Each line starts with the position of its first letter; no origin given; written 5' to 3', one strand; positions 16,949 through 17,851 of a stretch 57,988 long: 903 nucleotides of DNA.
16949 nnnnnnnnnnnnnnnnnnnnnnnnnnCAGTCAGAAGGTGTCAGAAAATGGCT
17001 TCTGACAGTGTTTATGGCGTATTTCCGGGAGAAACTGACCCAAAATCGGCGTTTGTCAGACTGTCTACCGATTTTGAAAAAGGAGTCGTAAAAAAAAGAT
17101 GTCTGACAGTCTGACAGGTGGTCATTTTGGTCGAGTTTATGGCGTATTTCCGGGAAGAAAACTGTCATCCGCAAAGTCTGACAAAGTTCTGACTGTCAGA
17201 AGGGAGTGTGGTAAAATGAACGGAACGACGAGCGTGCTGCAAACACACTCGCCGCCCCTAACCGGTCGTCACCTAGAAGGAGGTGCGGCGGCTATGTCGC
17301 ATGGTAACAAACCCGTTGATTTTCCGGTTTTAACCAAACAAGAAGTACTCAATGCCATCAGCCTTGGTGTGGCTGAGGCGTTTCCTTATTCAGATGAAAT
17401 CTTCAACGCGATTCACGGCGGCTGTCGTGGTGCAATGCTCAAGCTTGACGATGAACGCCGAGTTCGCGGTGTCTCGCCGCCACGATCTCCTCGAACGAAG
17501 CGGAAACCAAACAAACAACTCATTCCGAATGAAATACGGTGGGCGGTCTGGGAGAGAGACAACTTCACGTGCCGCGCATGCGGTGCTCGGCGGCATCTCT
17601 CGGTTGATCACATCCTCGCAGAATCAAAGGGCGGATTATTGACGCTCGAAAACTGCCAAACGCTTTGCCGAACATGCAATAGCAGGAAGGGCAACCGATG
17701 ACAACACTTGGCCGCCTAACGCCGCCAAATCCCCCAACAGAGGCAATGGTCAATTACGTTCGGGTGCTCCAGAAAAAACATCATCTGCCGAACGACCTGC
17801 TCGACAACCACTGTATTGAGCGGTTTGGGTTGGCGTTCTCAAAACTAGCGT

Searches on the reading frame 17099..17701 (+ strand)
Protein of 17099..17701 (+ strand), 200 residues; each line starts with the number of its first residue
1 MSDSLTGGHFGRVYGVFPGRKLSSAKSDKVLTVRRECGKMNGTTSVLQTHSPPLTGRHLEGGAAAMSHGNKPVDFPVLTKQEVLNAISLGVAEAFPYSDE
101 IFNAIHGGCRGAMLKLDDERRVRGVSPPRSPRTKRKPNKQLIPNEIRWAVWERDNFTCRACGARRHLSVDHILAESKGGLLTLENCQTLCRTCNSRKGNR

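Call 70: search_protein_families(library=pfam, proteins=[window:17099-17701:+], max_evalue=0.01)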
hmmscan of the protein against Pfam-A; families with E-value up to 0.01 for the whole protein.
window:17099-17701:+ (200 aa): 3 families
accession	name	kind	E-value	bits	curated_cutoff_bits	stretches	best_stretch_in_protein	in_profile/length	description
PF01844.29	HNH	-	1.1e-11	45.1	21.4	1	158-200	1-47/47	HNH endonuclease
PF14279.12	HNH_5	-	3.5e-10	40.1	27.5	1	158-200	1-46/56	HNH endonuclease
PF02945.21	Endonuclease_7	-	0.0055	17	23.6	0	141-199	9-65/82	Recombination endonuclease VII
